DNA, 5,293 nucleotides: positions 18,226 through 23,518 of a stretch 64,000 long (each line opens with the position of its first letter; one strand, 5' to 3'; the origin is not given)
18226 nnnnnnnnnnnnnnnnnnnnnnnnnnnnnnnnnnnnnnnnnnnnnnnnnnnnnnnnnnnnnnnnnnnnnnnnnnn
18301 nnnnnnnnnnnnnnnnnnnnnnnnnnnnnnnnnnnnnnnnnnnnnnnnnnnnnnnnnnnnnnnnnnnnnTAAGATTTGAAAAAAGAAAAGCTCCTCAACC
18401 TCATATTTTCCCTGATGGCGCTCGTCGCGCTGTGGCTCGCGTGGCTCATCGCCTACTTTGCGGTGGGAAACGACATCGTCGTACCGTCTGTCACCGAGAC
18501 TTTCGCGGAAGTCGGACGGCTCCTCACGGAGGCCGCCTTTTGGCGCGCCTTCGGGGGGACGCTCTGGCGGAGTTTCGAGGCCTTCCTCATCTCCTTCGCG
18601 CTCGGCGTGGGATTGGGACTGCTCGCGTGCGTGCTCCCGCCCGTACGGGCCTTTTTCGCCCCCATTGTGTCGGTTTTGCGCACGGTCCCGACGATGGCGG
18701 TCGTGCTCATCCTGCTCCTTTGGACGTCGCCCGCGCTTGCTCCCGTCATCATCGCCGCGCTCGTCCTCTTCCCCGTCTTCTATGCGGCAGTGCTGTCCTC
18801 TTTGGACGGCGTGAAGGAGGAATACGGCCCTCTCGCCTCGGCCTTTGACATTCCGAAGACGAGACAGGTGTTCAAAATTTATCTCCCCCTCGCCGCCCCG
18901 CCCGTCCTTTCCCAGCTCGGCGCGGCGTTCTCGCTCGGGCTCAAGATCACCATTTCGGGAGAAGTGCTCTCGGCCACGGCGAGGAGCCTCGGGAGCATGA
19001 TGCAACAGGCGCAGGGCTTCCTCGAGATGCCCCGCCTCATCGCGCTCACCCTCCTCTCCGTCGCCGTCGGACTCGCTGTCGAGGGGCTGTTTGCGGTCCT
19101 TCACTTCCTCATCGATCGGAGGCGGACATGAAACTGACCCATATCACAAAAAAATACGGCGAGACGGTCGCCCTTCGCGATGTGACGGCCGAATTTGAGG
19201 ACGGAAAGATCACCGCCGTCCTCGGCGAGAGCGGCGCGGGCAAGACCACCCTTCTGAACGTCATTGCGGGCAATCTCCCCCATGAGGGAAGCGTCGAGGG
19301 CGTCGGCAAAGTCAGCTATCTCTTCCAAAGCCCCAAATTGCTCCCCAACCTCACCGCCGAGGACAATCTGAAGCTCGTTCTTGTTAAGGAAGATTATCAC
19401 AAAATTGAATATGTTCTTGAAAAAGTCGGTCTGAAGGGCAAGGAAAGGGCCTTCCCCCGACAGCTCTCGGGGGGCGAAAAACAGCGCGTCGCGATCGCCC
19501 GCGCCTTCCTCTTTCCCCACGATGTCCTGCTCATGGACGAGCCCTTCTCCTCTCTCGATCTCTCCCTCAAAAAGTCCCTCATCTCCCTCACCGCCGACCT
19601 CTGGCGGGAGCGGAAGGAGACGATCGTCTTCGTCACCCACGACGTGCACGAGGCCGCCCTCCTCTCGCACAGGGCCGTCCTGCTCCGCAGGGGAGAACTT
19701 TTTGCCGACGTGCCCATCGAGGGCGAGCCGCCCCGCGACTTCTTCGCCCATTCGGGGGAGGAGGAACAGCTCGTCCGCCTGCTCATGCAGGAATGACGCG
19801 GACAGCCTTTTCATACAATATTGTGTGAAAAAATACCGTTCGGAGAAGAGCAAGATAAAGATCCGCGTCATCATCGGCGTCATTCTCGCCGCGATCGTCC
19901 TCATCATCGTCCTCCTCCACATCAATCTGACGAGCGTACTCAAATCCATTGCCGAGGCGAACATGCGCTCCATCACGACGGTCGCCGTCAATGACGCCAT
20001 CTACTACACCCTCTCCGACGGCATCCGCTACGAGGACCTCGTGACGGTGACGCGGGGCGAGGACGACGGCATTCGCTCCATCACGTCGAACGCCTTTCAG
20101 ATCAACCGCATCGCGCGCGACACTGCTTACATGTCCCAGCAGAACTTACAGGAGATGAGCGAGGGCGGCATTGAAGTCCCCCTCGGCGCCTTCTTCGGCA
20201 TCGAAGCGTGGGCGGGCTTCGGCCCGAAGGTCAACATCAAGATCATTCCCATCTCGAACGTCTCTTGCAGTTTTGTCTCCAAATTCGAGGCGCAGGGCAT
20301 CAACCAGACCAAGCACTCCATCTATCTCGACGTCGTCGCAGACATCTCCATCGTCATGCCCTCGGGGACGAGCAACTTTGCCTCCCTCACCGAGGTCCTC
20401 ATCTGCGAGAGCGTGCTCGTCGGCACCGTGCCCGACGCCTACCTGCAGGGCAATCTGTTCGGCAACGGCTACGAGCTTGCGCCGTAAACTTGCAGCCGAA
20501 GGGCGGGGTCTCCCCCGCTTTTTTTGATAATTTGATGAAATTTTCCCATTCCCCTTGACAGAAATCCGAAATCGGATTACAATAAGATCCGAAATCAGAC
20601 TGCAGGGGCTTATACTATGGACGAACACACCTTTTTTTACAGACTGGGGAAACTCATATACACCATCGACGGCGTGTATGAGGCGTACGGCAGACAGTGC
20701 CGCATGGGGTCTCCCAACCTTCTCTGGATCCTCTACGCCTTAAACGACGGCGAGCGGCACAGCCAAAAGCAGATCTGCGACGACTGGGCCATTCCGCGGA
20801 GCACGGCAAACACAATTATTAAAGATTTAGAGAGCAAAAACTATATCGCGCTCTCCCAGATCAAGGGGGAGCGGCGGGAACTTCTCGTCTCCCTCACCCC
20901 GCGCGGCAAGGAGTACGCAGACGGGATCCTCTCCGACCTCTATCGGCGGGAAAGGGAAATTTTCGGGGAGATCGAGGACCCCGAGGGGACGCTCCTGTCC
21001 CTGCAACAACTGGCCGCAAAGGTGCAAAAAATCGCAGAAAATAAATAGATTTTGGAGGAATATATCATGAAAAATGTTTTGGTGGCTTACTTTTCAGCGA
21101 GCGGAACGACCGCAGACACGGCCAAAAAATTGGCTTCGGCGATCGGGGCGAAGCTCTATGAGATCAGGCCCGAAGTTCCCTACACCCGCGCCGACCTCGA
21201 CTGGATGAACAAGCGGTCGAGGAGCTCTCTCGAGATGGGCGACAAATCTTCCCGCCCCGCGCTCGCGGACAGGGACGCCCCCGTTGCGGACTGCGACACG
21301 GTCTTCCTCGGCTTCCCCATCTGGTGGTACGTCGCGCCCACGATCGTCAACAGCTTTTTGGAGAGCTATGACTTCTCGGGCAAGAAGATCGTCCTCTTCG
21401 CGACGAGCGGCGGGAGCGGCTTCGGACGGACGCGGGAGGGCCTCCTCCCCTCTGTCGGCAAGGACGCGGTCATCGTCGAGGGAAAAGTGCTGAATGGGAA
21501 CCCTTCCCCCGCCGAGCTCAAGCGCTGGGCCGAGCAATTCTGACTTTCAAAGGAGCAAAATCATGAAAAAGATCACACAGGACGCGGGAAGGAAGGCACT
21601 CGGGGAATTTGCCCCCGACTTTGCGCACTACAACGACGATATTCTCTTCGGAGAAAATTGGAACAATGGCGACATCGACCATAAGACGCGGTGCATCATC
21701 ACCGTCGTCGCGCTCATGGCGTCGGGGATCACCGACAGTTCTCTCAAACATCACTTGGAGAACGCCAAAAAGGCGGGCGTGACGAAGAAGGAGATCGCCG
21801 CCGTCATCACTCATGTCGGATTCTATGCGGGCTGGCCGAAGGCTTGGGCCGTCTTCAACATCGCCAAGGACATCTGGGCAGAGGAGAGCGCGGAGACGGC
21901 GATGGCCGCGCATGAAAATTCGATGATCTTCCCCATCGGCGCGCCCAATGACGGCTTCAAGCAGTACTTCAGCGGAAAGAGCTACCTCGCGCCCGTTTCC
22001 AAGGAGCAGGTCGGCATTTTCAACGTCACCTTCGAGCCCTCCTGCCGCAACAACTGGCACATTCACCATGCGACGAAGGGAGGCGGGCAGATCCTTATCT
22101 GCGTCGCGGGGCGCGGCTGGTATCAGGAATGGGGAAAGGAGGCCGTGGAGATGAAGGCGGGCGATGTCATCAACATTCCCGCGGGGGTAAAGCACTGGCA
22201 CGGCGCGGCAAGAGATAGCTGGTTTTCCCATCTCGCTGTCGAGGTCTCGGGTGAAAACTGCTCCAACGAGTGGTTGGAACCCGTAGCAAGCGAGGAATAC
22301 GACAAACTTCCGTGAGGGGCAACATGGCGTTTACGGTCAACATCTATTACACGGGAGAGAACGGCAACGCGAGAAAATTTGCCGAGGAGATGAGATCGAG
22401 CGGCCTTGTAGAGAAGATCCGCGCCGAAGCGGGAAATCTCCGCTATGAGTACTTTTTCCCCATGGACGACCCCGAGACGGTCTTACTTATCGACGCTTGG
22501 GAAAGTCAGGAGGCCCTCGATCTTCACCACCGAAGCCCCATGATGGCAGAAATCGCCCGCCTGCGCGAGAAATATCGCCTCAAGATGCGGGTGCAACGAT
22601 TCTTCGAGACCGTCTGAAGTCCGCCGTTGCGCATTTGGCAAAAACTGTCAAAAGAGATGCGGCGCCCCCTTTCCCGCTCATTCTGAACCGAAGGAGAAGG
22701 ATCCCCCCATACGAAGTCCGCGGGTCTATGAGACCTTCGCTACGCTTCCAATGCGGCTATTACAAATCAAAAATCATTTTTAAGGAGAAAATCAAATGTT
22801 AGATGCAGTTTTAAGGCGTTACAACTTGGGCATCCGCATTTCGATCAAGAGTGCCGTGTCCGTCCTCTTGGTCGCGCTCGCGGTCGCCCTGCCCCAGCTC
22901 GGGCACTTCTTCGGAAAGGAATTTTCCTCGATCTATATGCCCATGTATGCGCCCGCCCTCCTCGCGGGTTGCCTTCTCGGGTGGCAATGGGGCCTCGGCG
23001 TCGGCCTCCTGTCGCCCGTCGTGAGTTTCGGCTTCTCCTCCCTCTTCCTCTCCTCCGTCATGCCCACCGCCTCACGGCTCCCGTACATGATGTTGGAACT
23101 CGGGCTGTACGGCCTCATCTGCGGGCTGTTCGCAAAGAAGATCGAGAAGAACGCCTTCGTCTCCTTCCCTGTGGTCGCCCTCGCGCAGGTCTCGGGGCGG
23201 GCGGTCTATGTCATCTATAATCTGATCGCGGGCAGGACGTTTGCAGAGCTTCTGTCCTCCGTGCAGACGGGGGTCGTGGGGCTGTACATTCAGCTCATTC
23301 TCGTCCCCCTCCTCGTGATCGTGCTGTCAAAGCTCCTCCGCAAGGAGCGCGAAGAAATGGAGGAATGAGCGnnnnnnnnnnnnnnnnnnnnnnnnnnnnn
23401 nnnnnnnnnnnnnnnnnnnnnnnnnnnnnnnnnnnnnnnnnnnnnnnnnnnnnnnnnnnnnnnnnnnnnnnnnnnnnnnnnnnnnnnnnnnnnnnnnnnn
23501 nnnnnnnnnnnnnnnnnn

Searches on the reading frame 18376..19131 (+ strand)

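Call 82: search_protein_families(library=pfam, proteins=[window:18376-19131:+], max_evalue=0.00001)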
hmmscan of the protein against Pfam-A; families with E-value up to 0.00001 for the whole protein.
window:18376-19131:+ (251 aa): 1 family
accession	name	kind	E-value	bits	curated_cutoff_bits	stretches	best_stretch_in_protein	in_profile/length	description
PF00528.27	BPD_transp_1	-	2.2e-14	54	26.4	1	77-243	1-179/184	Binding-protein-dependent transport system inner membrane component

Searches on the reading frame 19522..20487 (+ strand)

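Call 82: search_protein_families(library=pfam, proteins=[window:19522-20487:+], max_evalue=0.00001)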
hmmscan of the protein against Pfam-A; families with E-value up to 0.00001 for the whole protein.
window:19522-20487:+ (321 aa): 1 family
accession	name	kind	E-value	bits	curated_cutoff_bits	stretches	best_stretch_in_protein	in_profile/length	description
PF09560.15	Spore_YunB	-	7.1e-27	93.8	25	1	217-305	2-90/91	Sporulation protein YunB (Spo_YunB)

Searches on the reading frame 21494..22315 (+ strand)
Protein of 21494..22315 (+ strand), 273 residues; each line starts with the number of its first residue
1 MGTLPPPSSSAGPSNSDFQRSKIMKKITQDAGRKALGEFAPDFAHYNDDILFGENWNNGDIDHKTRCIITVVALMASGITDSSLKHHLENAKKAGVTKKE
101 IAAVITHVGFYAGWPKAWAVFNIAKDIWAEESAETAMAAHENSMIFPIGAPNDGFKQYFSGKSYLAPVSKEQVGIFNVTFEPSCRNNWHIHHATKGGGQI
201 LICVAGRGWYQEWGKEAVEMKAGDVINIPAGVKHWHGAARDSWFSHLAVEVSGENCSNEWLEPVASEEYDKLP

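Call 49: search_protein_families(library=pfam, proteins=[window:21494-22315:+], max_evalue=0.00001)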
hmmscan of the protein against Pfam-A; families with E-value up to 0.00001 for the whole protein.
window:21494-22315:+ (273 aa): 2 families
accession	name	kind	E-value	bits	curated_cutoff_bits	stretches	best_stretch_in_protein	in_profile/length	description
PF02627.25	CMD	-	9.6e-21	74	23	1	41-126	1-84/84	Carboxymuconolactone decarboxylase family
PF07883.17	Cupin_2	-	8.2e-08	32.3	27.2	1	178-240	3-60/70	Cupin domain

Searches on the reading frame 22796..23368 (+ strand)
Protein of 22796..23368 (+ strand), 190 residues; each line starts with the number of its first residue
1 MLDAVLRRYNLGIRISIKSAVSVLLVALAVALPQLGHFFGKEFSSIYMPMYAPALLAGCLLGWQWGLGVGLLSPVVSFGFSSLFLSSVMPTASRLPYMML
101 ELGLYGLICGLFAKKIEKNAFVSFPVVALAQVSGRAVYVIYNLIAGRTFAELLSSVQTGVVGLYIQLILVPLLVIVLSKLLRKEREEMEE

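Call 49: search_protein_families(library=pfam, proteins=[window:22796-23368:+], max_evalue=0.00001)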
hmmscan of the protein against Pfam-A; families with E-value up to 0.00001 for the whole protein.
window:22796-23368:+ (190 aa): 1 family
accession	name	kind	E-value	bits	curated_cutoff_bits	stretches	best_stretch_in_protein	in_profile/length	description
PF12822.12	ECF_trnsprt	-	8.6e-06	26.3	30.7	0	20-174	4-123/169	ECF transporter, substrate-specific component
